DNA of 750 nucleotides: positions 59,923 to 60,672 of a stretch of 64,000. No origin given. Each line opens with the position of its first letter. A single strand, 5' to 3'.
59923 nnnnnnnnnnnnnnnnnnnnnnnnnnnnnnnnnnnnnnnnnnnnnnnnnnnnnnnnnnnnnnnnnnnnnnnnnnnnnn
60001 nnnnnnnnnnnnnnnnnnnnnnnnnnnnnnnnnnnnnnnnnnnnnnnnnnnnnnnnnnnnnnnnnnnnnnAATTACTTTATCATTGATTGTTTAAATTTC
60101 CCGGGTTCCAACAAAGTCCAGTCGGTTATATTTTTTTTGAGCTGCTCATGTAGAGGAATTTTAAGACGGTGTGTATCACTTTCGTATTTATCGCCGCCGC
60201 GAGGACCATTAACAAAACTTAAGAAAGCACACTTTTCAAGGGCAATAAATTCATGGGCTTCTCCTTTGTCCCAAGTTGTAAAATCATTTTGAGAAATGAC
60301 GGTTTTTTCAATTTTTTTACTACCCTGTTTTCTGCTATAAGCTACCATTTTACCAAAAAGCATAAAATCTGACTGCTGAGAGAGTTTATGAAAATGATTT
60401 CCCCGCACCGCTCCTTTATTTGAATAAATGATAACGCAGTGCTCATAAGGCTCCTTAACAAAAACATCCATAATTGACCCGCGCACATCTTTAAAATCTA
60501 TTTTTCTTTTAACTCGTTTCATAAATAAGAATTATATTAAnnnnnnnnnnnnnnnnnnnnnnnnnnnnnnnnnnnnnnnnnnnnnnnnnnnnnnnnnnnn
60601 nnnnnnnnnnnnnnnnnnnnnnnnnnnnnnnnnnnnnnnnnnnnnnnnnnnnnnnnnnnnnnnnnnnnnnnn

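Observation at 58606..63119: Deoxy/branched-sugar module: GMD-like 4,6-dehydratase, three small cupins, a second TylCIII-like C-methyltransferase, an RmlD-like reductase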

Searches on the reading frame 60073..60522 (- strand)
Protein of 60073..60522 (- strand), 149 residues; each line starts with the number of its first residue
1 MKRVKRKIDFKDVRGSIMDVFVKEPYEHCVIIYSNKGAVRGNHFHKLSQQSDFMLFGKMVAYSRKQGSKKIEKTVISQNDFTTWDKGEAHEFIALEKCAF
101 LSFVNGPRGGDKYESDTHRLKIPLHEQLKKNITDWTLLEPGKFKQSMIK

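Call 4: search_protein_families(library=pfam, proteins=[window:60073-60522:-], max_evalue=0.01)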
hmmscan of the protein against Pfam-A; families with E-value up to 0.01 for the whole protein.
window:60073-60522:- (149 aa): 1 family
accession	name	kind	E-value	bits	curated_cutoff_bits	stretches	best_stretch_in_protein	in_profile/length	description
PF14667.12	Polysacc_synt_C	-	4.5e-05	24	28.7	1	11-83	2-74/111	Polysaccharide biosynthesis C-terminal domain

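Call 5: search_protein_families(library=ncbifam, proteins=[window:60073-60522:-], max_evalue=0.1)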
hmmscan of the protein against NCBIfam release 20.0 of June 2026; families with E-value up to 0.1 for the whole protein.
window:60073-60522:- (149 aa): 1 family
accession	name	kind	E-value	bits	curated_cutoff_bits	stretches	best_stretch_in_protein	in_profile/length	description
TIGR01221.1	rmlC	equivalog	0.032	14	155.75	0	10-103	18-129/176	dTDP-4-dehydrorhamnose 3,5-epimerase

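Call 10: search_solved_structures(query=window:60073-60522:-, max_evalue=10, show_alignments=2)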
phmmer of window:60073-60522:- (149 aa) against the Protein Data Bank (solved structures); distinct sequences matched with E-value up to 10: 6.
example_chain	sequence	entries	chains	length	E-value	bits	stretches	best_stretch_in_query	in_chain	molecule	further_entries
2b9u_A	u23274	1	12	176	0.037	17.3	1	7-105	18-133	hypothetical dTDP-4-dehydrorhamnose 3,5-epimerase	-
1wlt_A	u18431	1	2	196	0.051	16.9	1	7-105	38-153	176aa long hypothetical dTDP-4-dehydrorhamnose 3,5-epimerase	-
3a68_A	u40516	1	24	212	0.36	14.1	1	28-93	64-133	Ferritin-4, chloroplastic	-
3a9q_A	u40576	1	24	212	0.37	14.1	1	28-93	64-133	Ferritin-4, chloroplastic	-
4yrd_A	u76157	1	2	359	1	12.7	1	12-73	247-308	Capsular polysaccharide synthesis enzyme Cap5F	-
2zkl_A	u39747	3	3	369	1.1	12.6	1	12-73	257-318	Capsular polysaccharide synthesis enzyme Cap5F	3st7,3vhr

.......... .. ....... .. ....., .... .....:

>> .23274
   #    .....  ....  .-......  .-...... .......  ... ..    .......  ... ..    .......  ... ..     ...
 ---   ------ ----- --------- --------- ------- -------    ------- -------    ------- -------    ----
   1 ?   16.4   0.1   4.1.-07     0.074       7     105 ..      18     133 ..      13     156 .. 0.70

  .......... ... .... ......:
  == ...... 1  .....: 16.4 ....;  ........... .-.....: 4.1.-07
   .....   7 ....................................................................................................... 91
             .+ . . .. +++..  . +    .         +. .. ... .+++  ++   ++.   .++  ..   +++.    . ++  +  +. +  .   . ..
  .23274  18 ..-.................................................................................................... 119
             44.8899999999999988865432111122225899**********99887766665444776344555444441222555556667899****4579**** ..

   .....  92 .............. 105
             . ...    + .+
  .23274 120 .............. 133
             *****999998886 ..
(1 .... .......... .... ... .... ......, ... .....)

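Call 18: find_homologous_proteins(query=window:60073-60522:-, max_evalue=0.001)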
Query window:60073-60522:- (149 aa): 132 proteins with E <= 0.001 among 150 candidates; the best 120 are listed.
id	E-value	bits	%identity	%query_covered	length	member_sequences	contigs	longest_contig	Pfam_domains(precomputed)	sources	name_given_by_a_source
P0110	4.0e-96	337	100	100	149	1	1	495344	-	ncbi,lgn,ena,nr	ncbi:MAG: cupin 2 conserved barrel domain protein [Parcubacteria group bacterium Gr01-1014_13]|nr:MA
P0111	4.0e-95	334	99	100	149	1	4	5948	-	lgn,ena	-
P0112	1.2e-92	326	96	100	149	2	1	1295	-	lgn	-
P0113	1.6e-92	325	97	100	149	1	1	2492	-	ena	-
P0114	1.1e-90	319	95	100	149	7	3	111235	-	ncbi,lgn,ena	-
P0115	1.5e-83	296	87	100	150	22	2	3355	PF14667.13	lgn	-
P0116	4.0e-82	291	84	100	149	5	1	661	-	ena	-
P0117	2.5e-81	289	83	100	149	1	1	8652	-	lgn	-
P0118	3.4e-81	288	87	95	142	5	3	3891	PF14667.13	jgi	-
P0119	7.5e-81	287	82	100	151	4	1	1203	-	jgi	jgi:dTDP-4-dehydrorhamnose 3,5-epimerase-like enzyme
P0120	1.4e-80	286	83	100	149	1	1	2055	PF14667.13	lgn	-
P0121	1.5e-79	283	82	100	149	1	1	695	-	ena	-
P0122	1.6e-79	283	83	100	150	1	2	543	-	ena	-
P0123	5.9e-78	278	80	100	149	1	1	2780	PF14667.13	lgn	-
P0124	6.9e-78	278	82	100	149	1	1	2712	PF14667.13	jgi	jgi:dTDP-4-dehydrorhamnose 3,5-epimerase-like enzyme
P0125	1.5e-77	277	81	100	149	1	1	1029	PF14667.13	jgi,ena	-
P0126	3.1e-76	272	81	99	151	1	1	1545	PF14667.13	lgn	-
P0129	1.9e-75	270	78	100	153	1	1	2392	PF14667.13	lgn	-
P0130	4.5e-75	269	79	100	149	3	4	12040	PF14667.13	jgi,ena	-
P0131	7.6e-75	268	79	100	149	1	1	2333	PF14667.13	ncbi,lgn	-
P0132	3.4e-74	266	78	100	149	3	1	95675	PF14667.13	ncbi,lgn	-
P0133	8.7e-74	264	78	100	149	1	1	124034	PF14667.13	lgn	-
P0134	8.1e-73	261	82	92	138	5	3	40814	PF14667.13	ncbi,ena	-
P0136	2.7e-72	260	80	92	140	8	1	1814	PF14667.13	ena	-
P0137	5.7e-72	258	74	100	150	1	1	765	PF14667.13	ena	-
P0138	2.0e-71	257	80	92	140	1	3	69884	PF14667.13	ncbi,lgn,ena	-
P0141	1.6e-69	251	78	92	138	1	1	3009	PF14667.13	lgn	-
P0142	4.1e-69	249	79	92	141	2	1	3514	PF14667.13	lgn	-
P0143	4.3e-69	249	78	92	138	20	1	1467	PF14667.13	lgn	-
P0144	1.6e-68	247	79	92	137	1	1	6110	PF14667.13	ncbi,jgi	-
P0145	3.7e-68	246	77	92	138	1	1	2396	PF14667.13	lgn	-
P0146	4.8e-68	246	77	92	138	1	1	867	PF14667.13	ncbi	-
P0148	3.8e-66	240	75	93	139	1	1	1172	PF14667.13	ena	-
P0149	1.2e-65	238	75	92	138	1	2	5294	PF14667.13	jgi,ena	jgi:dTDP-4-dehydrorhamnose 3,5-epimerase-like enzyme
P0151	7.8e-64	232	75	87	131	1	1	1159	PF14667.13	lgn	-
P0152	2.3e-63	231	74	92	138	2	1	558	PF14667.13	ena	-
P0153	1.5e-62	228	66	100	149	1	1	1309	PF14667.13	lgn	-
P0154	1.7e-62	228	70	93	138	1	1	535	PF14667.13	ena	-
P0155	3.5e-62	227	72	89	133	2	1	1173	PF14667.13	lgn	-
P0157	1.9e-61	224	73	92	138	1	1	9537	PF14667.13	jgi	jgi:dTDP-4-dehydrorhamnose 3,5-epimerase-like enzyme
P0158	2.3e-61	224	71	92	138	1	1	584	PF14667.13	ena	-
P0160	8.0e-61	222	71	92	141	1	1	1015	PF14667.13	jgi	jgi:hypothetical protein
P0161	1.6e-60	221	69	92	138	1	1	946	PF14667.13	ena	-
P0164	1.2e-56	209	67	92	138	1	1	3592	PF14667.13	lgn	-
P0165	2.3e-56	208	64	92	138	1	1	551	PF14667.13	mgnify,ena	mgnify:CR=1 FL=1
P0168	1.9e-52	195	65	92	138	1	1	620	PF14667.13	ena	-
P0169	8.2e-51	190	61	92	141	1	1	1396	PF14667.13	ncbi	-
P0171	5.1e-49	184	54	99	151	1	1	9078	PF14667.13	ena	-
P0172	1.1e-48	183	60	93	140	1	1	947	PF14667.13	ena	-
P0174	5.8e-48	181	52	100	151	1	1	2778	PF14667.13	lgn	-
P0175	2.7e-47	178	57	92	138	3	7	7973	PF14667.13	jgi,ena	-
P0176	2.8e-47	178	54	100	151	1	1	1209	PF14667.13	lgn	-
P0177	2.8e-47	178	58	92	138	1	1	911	PF14667.13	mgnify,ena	mgnify:FL=1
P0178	6.0e-47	177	58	92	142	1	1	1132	PF14667.13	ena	-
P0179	1.1e-46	176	52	100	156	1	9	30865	PF14667.13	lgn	-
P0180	1.7e-46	176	58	92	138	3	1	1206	PF14667.13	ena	-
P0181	5.2e-46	174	55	92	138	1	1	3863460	-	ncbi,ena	-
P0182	1.3e-45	173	52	99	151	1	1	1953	PF14667.13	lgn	-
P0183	1.5e-45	173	57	87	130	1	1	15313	PF14667.13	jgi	jgi:quercetin dioxygenase-like cupin family protein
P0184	2.1e-45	172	59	90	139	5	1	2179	PF14667.13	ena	-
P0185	3.3e-44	168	58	85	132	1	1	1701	PF14667.13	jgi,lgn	-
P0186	1.0e-43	167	57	89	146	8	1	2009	PF14667.13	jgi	-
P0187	6.1e-41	158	53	88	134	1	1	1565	PF14667.13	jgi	jgi:dTDP-4-dehydrorhamnose 3,5-epimerase-like enzyme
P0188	2.4e-40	156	53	89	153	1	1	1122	PF14667.13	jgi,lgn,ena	jgi:dTDP-4-dehydrorhamnose 3,5-epimerase-like enzyme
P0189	2.2e-26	111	49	81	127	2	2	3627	PF07883.18,PF00190.29,PF14667.13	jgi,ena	-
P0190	7.4e-25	106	45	83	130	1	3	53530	PF07883.18,PF14667.13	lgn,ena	-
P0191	1.5e-24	105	47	81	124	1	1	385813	PF14667.13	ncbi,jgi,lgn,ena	ncbi:MAG: hypothetical protein WC723_03375 [Candidatus Omnitrophota bacterium]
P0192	1.7e-24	104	48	84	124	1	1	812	PF07883.18,PF14667.13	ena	-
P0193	3.7e-23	100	43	81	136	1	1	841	PF14667.13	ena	-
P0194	8.5e-23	99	46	81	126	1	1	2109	PF07883.18,PF00190.29,PF14667.13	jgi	jgi:quercetin dioxygenase-like cupin family protein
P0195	1.4e-22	98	46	83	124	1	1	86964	PF07883.18,PF14667.13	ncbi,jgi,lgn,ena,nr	ncbi:MAG TPA: cupin domain-containing protein [Elusimicrobiota bacterium]|nr:cupin domain-containing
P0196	1.4e-22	98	45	81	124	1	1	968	PF07883.18,PF00190.29,PF14667.13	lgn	-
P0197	2.3e-22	98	44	85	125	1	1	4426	PF07883.18,PF14667.13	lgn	-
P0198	8.5e-22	96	44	83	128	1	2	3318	PF07883.18,PF00190.29,PF14667.13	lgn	-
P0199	1.6e-21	95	40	83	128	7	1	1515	PF14667.13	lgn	-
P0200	6.4e-21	93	40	83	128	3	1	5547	PF14667.13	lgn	-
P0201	1.9e-20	91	43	83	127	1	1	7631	PF14667.13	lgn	-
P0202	2.8e-20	91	42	83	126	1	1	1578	PF00190.29,PF14667.13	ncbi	-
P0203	3.5e-20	90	40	83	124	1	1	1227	PF07883.18,PF14667.13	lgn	-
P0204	3.7e-20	90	41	83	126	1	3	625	PF07883.18,PF00190.29,PF14667.13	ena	-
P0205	4.6e-20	90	39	83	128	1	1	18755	PF07883.18,PF00190.29,PF14667.13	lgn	-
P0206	5.4e-20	90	40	83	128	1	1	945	PF07883.18,PF14667.13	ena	-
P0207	9.6e-20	89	38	83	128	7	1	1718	PF07883.18,PF00190.29,PF14667.13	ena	-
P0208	1.2e-19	89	41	83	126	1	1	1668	PF07883.18,PF00190.29,PF05523.18,PF14667.13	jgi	jgi:quercetin dioxygenase-like cupin family protein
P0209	1.3e-19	89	40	83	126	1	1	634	PF07883.18,PF00190.29,PF05523.18,PF14667.13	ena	-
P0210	1.4e-19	89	42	81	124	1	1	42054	PF07883.18,PF14667.13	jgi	-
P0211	2.0e-19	88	38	85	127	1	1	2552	PF07883.18,PF14667.13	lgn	-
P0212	2.9e-19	88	45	81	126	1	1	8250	PF14667.13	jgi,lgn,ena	-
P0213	3.0e-19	87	38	83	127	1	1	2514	PF07883.18,PF00190.29,PF05523.18,PF14667.13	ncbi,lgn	-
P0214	3.5e-19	87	45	74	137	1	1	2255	PF07883.18,PF00190.29,PF14667.13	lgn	-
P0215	4.0e-19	87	39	83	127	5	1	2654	PF07883.18,PF00190.29,PF14667.13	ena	-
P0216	7.4e-19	86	41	83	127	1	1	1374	PF07883.18,PF00190.29,PF14667.13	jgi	jgi:quercetin dioxygenase-like cupin family protein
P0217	1.3e-18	85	42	83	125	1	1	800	PF14667.13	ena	-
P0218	1.9e-18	85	43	77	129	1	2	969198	PF14667.13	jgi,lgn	jgi:quercetin dioxygenase-like cupin family protein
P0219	4.0e-18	84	37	83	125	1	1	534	PF07883.18,PF00190.29,PF14667.13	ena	-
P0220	4.3e-18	84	38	83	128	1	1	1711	PF07883.18,PF00190.29,PF14667.13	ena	-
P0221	6.3e-18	83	38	83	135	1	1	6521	PF07883.18,PF14667.13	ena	-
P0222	8.4e-18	83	38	83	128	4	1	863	PF07883.18,PF00190.29,PF14667.13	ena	-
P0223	1.2e-17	82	37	83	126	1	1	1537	PF07883.18,PF14667.13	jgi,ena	-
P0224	1.2e-17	82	38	83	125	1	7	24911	PF07883.18,PF05523.18,PF14667.13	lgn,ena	-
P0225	2.2e-17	81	36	83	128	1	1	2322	PF14667.13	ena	-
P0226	4.0e-17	81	38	83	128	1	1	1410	PF07883.18,PF00190.29,PF14667.13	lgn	-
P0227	5.3e-17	80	40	83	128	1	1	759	PF07883.18,PF00190.29,PF12973.14,PF14667.13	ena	-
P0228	9.7e-17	79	37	83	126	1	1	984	PF07883.18,PF14667.13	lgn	-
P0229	1.8e-16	78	38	83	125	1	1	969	PF07883.18,PF00190.29,PF14667.13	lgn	-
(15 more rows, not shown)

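Call 19: find_encoding_contigs(protein=P0181, flank=10000, max_places=2)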
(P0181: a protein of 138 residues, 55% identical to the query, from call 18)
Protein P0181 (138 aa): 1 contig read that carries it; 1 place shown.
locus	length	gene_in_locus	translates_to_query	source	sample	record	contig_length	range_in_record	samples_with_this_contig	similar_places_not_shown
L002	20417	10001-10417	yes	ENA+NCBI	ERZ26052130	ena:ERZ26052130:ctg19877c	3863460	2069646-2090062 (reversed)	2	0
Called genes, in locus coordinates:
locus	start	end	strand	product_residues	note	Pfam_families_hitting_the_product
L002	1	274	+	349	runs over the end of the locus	PF00534:Glycos_transf_1, PF13692:Glyco_trans_1_4, PF13524:Glyco_trans_1_2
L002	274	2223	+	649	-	PF13522:GATase_6, PF13537:GATase_7, PF12481:DUF3700 (weak), PF00733:Asn_synthase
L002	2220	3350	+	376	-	PF13477:Glyco_trans_4_2, PF13439:Glyco_transf_4 (faint), PF13579:Glyco_trans_4_4, PF20706:GT4-conflict (weak), PF00534:Glycos_transf_1, PF13692:Glyco_trans_1_4, PF13524:Glyco_trans_1_2 (weak)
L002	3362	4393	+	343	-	PF13692:Glyco_trans_1_4 (weak), PF00534:Glycos_transf_1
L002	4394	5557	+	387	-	PF04932:Wzy_C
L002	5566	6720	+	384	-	PF13439:Glyco_transf_4, PF00534:Glycos_transf_1, PF13692:Glyco_trans_1_4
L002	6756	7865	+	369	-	PF13439:Glyco_transf_4 (faint), PF00534:Glycos_transf_1, PF13692:Glyco_trans_1_4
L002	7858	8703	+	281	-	PF13489:Methyltransf_23, PF01209:Ubie_methyltran (weak), PF08241:Methyltransf_11, PF08242:Methyltransf_12, PF13649:Methyltransf_25, PF13847:Methyltransf_31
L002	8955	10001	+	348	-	PF13489:Methyltransf_23, PF13847:Methyltransf_31 (weak), PF08241:Methyltransf_11, PF08242:Methyltransf_12, PF13649:Methyltransf_25, PF08484:Methyltransf_14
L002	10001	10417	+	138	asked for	-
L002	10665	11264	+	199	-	PF01370:Epimerase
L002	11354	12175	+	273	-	PF03721:UDPG_MGDP_dh_N, PF00984:UDPG_MGDP_dh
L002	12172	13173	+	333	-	PF01073:3Beta_HSD, PF01370:Epimerase, PF02719:Polysacc_synt_2 (weak), PF04321:RmlD_sub_bind, PF07993:NAD_binding_4, PF16363:GDP_Man_Dehyd, PF02719:Polysacc_synt_2 (weak)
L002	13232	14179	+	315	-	PF01073:3Beta_HSD (weak), PF01370:Epimerase, PF04321:RmlD_sub_bind (faint), PF16363:GDP_Man_Dehyd, PF07993:NAD_binding_4 (weak)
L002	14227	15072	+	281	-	-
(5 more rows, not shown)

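Call 31: predict_structure(alignment_id=A2)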
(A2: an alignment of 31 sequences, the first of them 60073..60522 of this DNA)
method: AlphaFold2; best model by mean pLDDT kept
length: 149 residues; sequences in the alignment: 31
mean_pLDDT: 93.8   pTM: 0.86
mean pLDDT of the five models: 93.8, 93.4, 92.6, 91.5, 89.3
residues with pLDDT >= 90: 130; 70-90: 13; 50-70: 6; < 50: 0
segments of 3 or more residues with pLDDT < 50: none
pLDDT, mean of each block of 10 residues (from residue 1): 97 98 94 97 95 98 96 98 97 98 92 90 96 91 66
secondary structure, 60 per line:
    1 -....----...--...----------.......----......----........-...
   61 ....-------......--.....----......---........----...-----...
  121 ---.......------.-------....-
elements in order: E2-5 E10-12 E15-17 E28-34 E39-44 E49-56 E58-64 E72-77 E80-84 E89-94 E98-105 E118-120 H124-130 H145-148
